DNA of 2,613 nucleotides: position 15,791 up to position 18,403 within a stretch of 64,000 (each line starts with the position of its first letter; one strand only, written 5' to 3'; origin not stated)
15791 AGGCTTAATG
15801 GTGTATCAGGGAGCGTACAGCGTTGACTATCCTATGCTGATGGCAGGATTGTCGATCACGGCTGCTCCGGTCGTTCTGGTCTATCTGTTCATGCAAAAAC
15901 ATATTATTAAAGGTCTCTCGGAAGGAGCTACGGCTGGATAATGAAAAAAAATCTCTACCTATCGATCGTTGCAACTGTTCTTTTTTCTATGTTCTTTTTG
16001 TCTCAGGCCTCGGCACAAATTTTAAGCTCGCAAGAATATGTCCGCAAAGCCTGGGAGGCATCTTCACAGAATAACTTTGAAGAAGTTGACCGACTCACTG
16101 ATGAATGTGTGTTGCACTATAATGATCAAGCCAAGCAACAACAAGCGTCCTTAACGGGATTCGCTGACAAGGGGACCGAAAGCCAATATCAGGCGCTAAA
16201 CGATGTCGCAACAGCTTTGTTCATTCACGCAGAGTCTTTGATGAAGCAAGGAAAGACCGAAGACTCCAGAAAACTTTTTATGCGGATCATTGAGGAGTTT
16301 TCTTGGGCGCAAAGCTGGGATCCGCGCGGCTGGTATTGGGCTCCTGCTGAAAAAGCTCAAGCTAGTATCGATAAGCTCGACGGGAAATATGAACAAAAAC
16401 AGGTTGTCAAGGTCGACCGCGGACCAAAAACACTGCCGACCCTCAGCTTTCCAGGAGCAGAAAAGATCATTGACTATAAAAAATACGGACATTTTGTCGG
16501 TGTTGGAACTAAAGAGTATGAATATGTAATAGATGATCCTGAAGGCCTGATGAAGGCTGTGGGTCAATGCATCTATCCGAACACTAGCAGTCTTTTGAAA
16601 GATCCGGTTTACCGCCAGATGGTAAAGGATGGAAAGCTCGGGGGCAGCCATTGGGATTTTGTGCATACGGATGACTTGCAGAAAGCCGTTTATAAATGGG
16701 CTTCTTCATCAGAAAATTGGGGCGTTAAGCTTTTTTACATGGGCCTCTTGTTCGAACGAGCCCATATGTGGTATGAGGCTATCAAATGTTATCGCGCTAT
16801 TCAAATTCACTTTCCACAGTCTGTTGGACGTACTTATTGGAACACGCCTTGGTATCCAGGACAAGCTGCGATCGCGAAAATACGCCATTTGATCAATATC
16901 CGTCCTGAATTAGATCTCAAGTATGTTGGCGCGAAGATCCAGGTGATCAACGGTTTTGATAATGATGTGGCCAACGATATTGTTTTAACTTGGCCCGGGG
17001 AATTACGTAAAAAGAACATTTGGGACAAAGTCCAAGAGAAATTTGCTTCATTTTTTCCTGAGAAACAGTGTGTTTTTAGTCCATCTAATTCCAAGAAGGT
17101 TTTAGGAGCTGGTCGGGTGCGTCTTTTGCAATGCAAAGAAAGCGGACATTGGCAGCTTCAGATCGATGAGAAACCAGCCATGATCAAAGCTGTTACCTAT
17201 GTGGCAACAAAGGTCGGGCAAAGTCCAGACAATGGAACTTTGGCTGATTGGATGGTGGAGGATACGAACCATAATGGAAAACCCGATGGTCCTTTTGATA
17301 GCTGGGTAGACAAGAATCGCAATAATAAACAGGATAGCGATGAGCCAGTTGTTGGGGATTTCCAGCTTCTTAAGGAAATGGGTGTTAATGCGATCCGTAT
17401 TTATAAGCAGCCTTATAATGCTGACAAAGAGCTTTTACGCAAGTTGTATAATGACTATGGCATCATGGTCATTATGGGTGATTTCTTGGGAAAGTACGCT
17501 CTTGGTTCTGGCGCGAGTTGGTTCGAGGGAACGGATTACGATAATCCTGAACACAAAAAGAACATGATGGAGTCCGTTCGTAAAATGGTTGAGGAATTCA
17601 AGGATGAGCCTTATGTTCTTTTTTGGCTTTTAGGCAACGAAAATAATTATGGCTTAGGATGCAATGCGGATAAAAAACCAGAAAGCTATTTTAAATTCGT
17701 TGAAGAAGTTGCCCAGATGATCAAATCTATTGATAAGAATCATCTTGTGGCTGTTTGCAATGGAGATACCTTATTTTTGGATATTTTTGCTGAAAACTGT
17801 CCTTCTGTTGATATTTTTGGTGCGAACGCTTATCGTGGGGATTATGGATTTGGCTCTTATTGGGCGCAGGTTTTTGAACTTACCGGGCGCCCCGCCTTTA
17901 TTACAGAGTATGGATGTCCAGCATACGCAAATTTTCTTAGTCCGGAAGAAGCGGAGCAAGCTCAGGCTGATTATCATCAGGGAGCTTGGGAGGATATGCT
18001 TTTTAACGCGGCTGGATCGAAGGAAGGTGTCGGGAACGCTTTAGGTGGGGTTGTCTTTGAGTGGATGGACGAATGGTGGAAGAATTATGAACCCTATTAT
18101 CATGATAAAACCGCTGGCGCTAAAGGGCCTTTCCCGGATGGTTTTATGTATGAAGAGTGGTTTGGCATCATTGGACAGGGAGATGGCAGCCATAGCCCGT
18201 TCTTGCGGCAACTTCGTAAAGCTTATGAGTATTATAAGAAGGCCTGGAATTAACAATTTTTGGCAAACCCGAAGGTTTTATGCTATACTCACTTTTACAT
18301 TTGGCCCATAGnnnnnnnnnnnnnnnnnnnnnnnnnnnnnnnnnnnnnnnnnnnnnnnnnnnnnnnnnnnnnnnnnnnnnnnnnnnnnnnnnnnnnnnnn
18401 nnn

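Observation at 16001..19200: Unannotated ~130-aa helical domain present three times across two adjacent secreted proteins, once fused to a glycoside hydrolase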

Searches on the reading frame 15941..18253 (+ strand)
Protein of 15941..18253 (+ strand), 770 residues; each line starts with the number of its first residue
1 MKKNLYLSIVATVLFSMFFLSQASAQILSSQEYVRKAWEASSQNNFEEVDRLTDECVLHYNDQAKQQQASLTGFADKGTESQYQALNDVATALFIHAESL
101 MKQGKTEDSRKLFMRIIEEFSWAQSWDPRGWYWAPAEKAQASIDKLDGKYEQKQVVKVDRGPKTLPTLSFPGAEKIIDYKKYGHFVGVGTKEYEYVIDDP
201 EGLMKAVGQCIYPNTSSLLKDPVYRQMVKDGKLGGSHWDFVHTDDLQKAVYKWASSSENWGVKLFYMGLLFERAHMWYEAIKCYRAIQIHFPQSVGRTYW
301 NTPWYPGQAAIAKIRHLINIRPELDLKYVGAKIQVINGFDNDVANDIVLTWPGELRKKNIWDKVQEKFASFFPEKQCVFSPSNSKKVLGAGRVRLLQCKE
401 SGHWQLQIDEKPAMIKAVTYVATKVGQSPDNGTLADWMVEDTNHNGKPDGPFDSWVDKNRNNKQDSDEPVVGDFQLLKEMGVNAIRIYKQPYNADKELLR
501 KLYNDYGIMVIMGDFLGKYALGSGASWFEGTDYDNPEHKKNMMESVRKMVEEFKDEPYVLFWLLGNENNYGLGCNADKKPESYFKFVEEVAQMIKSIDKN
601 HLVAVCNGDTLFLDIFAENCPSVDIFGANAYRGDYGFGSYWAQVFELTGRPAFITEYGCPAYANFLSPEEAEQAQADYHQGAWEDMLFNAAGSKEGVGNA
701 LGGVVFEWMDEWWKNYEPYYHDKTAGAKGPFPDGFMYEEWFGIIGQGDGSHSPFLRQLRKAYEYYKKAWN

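Call 3: search_protein_families(library=pfam, proteins=[window:15941-18253:+], max_evalue=1)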
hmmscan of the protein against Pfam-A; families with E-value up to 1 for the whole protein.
window:15941-18253:+ (770 aa): 6 families
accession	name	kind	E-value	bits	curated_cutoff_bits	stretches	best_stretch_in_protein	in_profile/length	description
PF02836.23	Glyco_hydro_2_C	-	1.8e-14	54.1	21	1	467-688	35-243/302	Glycosyl hydrolases family 2, TIM barrel domain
PF13174.12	TPR_6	-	3.2e-06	27.8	26.3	1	92-120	2-30/33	Tetratricopeptide repeat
PF03198.20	Glyco_hydro_72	-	9.4e-06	25.6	25.9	1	472-661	58-251/314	Glucanosyltransferase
PF02449.21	Glyco_hydro_42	-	0.008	16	21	1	533-600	103-171/376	Beta-galactosidase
PF07719.23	TPR_2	-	0.0085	16.6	27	0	264-292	4-32/34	Tetratricopeptide repeat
PF00515.34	TPR_1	-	0.3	11.4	27.8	0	264-285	4-25/34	Tetratricopeptide repeat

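Call 4: search_protein_families(library=ncbifam, proteins=[window:15941-18253:+], max_evalue=1)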
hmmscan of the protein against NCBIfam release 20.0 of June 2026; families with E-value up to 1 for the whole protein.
window:15941-18253:+ (770 aa): 7 families
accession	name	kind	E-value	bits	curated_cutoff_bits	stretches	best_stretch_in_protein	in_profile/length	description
NF041100.1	betagal_LacZ_Ttogales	equivalog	8.8e-08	30.3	2000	1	468-625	349-493/1090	beta-galactosidase LacZ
NF052611.1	beta_gal_Bga2A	equivalog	7.4e-07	27.5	999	1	466-571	355-461/1007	beta-galactosidase, LacZ type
NF007666.0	PRK10340.1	equivalog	1.6e-06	26.3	1284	1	462-574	349-456/1030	beta-galactosidase subunit alpha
NF007074.0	PRK09525.1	subfamily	1.8e-05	22.7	1221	1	467-573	370-468/1027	beta-galactosidase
NF041462.1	GalA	equivalog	0.00011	20.5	900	1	475-633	334-459/763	beta-galactosidase GalA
NF007538.0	PRK10150.1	equivalog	0.00042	18.7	544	1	457-607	305-452/607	beta-glucuronidase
NF051901.1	ArabsyFurArfAAgro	equivalog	0.0098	14.8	625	1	554-608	158-212/502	arabinosylfuranosidase ArfA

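Call 11: find_homologous_proteins(query=window:15941-18253:+, max_evalue=0.001)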
Query window:15941-18253:+ (770 aa): 1411 proteins with E <= 0.001 among 8000 candidates; the best 120 are listed.
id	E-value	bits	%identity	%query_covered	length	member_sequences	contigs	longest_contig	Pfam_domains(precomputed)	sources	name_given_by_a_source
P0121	0.0e+0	1829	100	100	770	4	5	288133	PF26410.1,PF03198.21,PF02836.24,PF13174.13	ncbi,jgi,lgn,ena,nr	ncbi:MAG TPA: glycoside hydrolase family 2 TIM barrel-domain containing protein [Candidatus Omnitrop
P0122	0.0e+0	1573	84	100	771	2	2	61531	PF02836.24,PF13174.13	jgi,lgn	-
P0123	0.0e+0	1447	77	100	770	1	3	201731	PF26410.1,PF03198.21,PF02836.24,PF13174.13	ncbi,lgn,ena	-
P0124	0.0e+0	1424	78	98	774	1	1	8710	PF03198.21,PF02836.24,PF13174.13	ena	-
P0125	0.0e+0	1408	76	98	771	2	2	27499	PF26410.1,PF03198.21,PF02836.24,PF13174.13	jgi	-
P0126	0.0e+0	1369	74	100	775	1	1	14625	PF26410.1,PF02836.24,PF13174.13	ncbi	-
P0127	0.0e+0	1322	71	97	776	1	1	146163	PF03198.21,PF02836.24,PF07719.24,PF13174.13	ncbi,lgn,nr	ncbi:MAG: glycoside hydrolase family 2 TIM barrel-domain containing protein [Candidatus Omnitrophica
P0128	0.0e+0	1319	70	100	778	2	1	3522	PF02836.24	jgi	jgi:tetratricopeptide (TPR) repeat protein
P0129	0.0e+0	1307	70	100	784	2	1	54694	PF26410.1,PF02836.24,PF07719.24,PF13174.13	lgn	-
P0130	0.0e+0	1304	70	100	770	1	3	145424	PF03198.21,PF02836.24,PF13174.13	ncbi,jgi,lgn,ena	-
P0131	0.0e+0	1299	69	100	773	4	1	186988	PF02836.24,PF13174.13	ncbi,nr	ncbi:MAG: glycoside hydrolase family 2 TIM barrel-domain containing protein [Candidatus Aceula merid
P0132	0.0e+0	1265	70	96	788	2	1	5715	PF26410.1,PF02836.24,PF13174.13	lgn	-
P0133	0.0e+0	1215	65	98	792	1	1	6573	PF02836.24,PF13174.13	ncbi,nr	ncbi:MAG: hypothetical protein NT079_01440 [Candidatus Omnitrophica bacterium]|nr:hypothetical prote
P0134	0.0e+0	1185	64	100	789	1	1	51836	PF26410.1,PF03198.21,PF02836.24,PF07719.24,PF13174.13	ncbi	-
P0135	0.0e+0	1180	66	96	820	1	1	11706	PF03198.21,PF02836.24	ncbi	-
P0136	0.0e+0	1177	63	99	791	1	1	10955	PF26410.1,PF03198.21,PF02836.24,PF07719.24,PF13174.13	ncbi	-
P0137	0.0e+0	1156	62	99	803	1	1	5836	PF26410.1,PF03198.21,PF02836.24,PF13174.13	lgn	-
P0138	0.0e+0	1146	63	97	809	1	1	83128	PF26410.1,PF02836.24,PF13174.13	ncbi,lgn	-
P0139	0.0e+0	1141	63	98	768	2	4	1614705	PF26410.1,PF02836.24,PF07719.24,PF13174.13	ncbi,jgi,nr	ncbi:MAG TPA: glycoside hydrolase family 2 TIM barrel-domain containing protein [Candidatus Omnitrop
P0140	0.0e+0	1139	61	99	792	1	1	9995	PF26410.1,PF02836.24,PF07719.24,PF13174.13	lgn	-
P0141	0.0e+0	1130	62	99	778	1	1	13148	PF02836.24,PF13174.13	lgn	-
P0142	0.0e+0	1127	62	97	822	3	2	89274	PF13428.13,PF02836.24,PF07719.24,PF13174.13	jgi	-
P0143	0.0e+0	1126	60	100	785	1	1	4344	PF26410.1,PF03198.21,PF02836.24,PF07719.24,PF13174.13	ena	-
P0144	0.0e+0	1124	61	98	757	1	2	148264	PF26410.1,PF03198.21,PF02836.24,PF07719.24,PF13174.13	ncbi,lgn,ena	-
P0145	0.0e+0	1115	61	96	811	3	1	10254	PF26410.1,PF03198.21,PF02836.24,PF13174.13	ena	-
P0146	0.0e+0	1105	61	98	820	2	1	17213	PF02836.24,PF13174.13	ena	-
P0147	0.0e+0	1103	60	100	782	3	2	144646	PF00515.35,PF02836.24,PF07719.24,PF13174.13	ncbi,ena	-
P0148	0.0e+0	1103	60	98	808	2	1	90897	PF03198.21,PF02836.24,PF07719.24,PF13174.13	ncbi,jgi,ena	-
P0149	0.0e+0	1092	61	96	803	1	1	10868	PF02836.24,PF13174.13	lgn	-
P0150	0.0e+0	1085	60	96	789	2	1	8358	PF00515.35,PF02836.24,PF07719.24,PF13174.13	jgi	-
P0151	0.0e+0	1084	61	96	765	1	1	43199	PF02836.24,PF07719.24,PF13174.13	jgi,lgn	jgi:beta-glucuronidase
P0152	0.0e+0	1084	59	98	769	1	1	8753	PF02836.24,PF13174.13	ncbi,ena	-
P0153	0.0e+0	1082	60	97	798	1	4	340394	PF02836.24,PF07719.24,PF13174.13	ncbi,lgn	-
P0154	0.0e+0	1078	60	97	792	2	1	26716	PF02836.24,PF13174.13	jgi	-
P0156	0.0e+0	1076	60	97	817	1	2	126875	PF02836.24,PF13174.13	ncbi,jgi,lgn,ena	-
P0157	0.0e+0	1076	58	99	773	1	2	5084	PF02836.24,PF13174.13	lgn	-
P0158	0.0e+0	1074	60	96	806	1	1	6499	PF03198.21,PF13428.13,PF02836.24,PF07719.24,PF13174.13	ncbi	-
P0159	0.0e+0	1073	60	98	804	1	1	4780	PF02836.24,PF13174.13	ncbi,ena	-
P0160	0.0e+0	1072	60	96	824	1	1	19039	PF02836.24,PF13174.13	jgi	jgi:tetratricopeptide (TPR) repeat protein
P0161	0.0e+0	1072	59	96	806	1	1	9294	PF02836.24,PF13174.13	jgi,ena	-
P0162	0.0e+0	1071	59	97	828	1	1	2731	PF03198.21,PF02836.24,PF07719.24,PF13174.13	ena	-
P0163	0.0e+0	1070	60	99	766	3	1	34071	PF26410.1,PF00515.35,PF02836.24,PF13181.13,PF07719.24,PF13174.13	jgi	-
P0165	0.0e+0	1068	59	96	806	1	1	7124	PF26410.1,PF02836.24,PF07719.24,PF13174.13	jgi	jgi:beta-glucuronidase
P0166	0.0e+0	1068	59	98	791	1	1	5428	PF26410.1,PF03198.21,PF13428.13,PF02836.24,PF07719.24,PF13174.13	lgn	-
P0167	0.0e+0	1065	60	96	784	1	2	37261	PF03198.21,PF02836.24,PF07719.24,PF13174.13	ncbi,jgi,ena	-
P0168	0.0e+0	1065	60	96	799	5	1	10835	PF00515.35,PF03198.21,PF02836.24,PF07719.24,PF13174.13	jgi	-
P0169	0.0e+0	1065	59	97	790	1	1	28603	PF13428.13,PF02836.24,PF07719.24,PF13174.13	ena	-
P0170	0.0e+0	1064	59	97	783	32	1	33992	PF26410.1,PF13428.13,PF02836.24,PF07719.24,PF13174.13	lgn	-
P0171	0.0e+0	1063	61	97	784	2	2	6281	PF26410.1,PF00515.35,PF02836.24,PF07719.24,PF13174.13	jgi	-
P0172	0.0e+0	1063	57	99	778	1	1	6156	PF13428.13,PF02836.24,PF07719.24,PF13174.13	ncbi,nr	ncbi:MAG: tetratricopeptide repeat protein [Candidatus Omnitrophica bacterium]|nr:tetratricopeptide 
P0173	0.0e+0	1062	60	97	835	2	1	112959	PF02836.24,PF07719.24,PF13174.13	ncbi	-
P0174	0.0e+0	1062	58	97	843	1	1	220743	PF13428.13,PF02836.24,PF07719.24,PF13174.13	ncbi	-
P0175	0.0e+0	1061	59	99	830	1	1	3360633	PF02836.24,PF13174.13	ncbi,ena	-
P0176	0.0e+0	1061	60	96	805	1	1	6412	PF26410.1,PF03198.21,PF02836.24,PF07719.24,PF13174.13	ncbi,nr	ncbi:MAG: glycoside hydrolase family 2 TIM barrel-domain containing protein [Candidatus Omnitrophota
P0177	0.0e+0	1061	59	96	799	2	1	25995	PF03198.21,PF02836.24,PF07719.24,PF13174.13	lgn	-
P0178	0.0e+0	1061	57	100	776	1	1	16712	PF26410.1,PF02836.24,PF13174.13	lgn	-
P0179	0.0e+0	1060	60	96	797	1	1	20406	PF03198.21,PF02836.24,PF07719.24,PF13174.13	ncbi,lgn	-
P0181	0.0e+0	1059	59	96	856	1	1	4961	PF02836.24,PF13174.13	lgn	-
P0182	0.0e+0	1059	58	97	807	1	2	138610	PF02836.24,PF13174.13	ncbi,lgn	-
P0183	0.0e+0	1059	59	96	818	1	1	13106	PF00515.35,PF13428.13,PF02836.24,PF07719.24,PF13174.13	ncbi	-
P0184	0.0e+0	1058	58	97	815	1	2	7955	PF02836.24,PF13174.13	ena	-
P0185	0.0e+0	1058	58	100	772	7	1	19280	PF02836.24,PF07719.24,PF13174.13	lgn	-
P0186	0.0e+0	1058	60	96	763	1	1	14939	PF26410.1,PF00515.35,PF03198.21,PF02836.24,PF07719.24,PF13174.13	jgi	-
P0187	0.0e+0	1057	59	96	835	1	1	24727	PF26410.1,PF02836.24,PF07719.24,PF13174.13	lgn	-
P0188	0.0e+0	1057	59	97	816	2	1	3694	PF02836.24,PF13174.13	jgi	jgi:tetratricopeptide (TPR) repeat protein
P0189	0.0e+0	1056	59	99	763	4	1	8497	PF00515.35,PF13428.13,PF02836.24,PF07719.24,PF13174.13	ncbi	-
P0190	0.0e+0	1056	59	96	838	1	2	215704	PF02836.24,PF13174.13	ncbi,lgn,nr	ncbi:MAG: glycoside hydrolase family 2 TIM barrel-domain containing protein [Candidatus Omnitrophota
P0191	0.0e+0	1054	59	97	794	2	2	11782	PF26410.1,PF02836.24,PF07719.24,PF13174.13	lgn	-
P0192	0.0e+0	1054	56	99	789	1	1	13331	PF03198.21,PF02836.24,PF07719.24,PF13174.13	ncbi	-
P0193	0.0e+0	1054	60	96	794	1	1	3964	PF02836.24,PF13174.13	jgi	jgi:tetratricopeptide (TPR) repeat protein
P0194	0.0e+0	1054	59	96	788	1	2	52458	PF26410.1,PF02836.24,PF13174.13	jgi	-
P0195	0.0e+0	1052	58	99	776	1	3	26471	PF00515.35,PF02836.24,PF07719.24,PF13174.13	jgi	-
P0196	0.0e+0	1052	59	98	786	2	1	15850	PF00515.35,PF13428.13,PF02836.24,PF07719.24,PF13174.13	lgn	-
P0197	0.0e+0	1051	60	96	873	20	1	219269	PF02836.24,PF13174.13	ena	-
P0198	0.0e+0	1050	59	96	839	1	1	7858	PF02836.24,PF13174.13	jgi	jgi:hypothetical protein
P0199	0.0e+0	1049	59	97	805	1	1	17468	PF26410.1,PF02836.24,PF07719.24,PF13174.13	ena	-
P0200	0.0e+0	1048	58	100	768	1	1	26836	PF02836.24,PF07719.24,PF13174.13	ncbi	-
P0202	0.0e+0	1048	57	100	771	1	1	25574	PF02836.24,PF13174.13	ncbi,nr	ncbi:MAG: hypothetical protein HZA28_04630 [Candidatus Omnitrophica bacterium]|nr:hypothetical prote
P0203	0.0e+0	1048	59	97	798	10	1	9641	PF02836.24,PF07719.24,PF13174.13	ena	-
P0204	0.0e+0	1048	58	99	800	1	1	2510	PF03198.21,PF02836.24,PF13174.13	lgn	-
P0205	0.0e+0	1048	58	100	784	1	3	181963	PF26410.1,PF00515.35,PF02836.24,PF13181.13,PF07719.24,PF13174.13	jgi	jgi:tetratricopeptide (TPR) repeat protein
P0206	0.0e+0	1047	58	99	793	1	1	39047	PF13428.13,PF02836.24,PF07719.24,PF13174.13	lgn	-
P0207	0.0e+0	1047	59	96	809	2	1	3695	PF02836.24,PF07719.24,PF13174.13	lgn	-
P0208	0.0e+0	1047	59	97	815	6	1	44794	PF13428.13,PF02836.24,PF13174.13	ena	-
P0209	0.0e+0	1046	58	99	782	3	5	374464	PF03198.21,PF02836.24,PF07719.24,PF13174.13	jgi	-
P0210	0.0e+0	1045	58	97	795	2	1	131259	PF02836.24,PF13174.13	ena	-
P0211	0.0e+0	1045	59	97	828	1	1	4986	PF03198.21,PF02836.24,PF07719.24,PF13174.13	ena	-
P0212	0.0e+0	1045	58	97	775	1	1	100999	PF03198.21,PF02836.24,PF13174.13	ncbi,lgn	-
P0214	0.0e+0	1045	59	99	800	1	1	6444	PF03198.21,PF02836.24,PF13174.13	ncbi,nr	ncbi:MAG: hypothetical protein JW847_03740 [Candidatus Omnitrophica bacterium]|nr:hypothetical prote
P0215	0.0e+0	1044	58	96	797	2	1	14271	PF02836.24,PF07719.24,PF13174.13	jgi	-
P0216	0.0e+0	1044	60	96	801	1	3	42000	PF02836.24,PF13174.13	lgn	-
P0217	0.0e+0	1043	58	96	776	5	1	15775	PF26410.1,PF02836.24,PF07719.24,PF13174.13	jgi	jgi:beta-glucuronidase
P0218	0.0e+0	1043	58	97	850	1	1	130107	PF26410.1,PF02836.24,PF13174.13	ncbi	-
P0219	0.0e+0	1042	59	99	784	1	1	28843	PF03198.21,PF02836.24,PF07719.24,PF13174.13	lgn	-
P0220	0.0e+0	1042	59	96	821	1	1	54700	PF02836.24,PF13174.13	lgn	-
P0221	0.0e+0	1042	57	100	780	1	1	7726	PF02836.24,PF13174.13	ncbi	-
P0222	0.0e+0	1042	58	96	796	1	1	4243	PF00515.35,PF13428.13,PF02836.24,PF07719.24,PF13174.13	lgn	-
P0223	0.0e+0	1042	59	98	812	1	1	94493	PF26410.1,PF00515.35,PF02836.24,PF07719.24,PF13174.13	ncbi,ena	-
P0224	0.0e+0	1041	60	96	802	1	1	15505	PF26410.1,PF13428.13,PF02836.24,PF07719.24,PF13174.13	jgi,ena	-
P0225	0.0e+0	1040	58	96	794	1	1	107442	PF26410.1,PF02836.24,PF13174.13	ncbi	-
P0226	0.0e+0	1040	58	99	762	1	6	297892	PF26410.1,PF02836.24,PF13174.13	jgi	-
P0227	0.0e+0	1040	58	99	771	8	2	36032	PF02836.24,PF13174.13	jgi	-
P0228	0.0e+0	1039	59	96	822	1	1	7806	PF03198.21,PF02836.24,PF07719.24,PF13174.13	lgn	-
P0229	0.0e+0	1039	59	97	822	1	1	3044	PF26410.1,PF02836.24,PF07719.24,PF13174.13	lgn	-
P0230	0.0e+0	1038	58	99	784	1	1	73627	PF02836.24,PF13174.13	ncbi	ncbi:glycoside hydrolase family 2 TIM barrel-domain containing protein [Candidatus Omnitrophota bact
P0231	0.0e+0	1038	59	96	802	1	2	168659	PF03198.21,PF02836.24,PF07719.24,PF13174.13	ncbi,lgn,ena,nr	ncbi:MAG: tetratricopeptide repeat protein [Candidatus Omnitrophica bacterium]|nr:tetratricopeptide 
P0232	0.0e+0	1037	57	99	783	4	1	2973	PF03198.21,PF13428.13,PF02836.24,PF07719.24,PF13174.13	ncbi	-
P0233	0.0e+0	1037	56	100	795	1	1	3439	PF26410.1,PF03198.21,PF02836.24,PF07719.24,PF13174.13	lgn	-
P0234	0.0e+0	1037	59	96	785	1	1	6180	PF02836.24,PF07719.24,PF13174.13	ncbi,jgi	jgi:beta-glucuronidase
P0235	0.0e+0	1037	59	97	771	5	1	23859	PF02836.24,PF07719.24,PF13174.13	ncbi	ncbi:MAG: glycoside hydrolase family 2 TIM barrel-domain containing protein [Candidatus Omnitrophota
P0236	0.0e+0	1037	59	96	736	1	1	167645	PF02836.24,PF07719.24,PF13174.13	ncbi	-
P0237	0.0e+0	1036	58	99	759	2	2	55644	PF26410.1,PF02836.24,PF13174.13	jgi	-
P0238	0.0e+0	1035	59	96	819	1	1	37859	PF26410.1,PF03198.21,PF02836.24,PF07719.24,PF13174.13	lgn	-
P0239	0.0e+0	1035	57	99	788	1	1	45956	PF02836.24,PF13174.13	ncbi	-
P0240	0.0e+0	1035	58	96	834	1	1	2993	PF02836.24,PF07719.24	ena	-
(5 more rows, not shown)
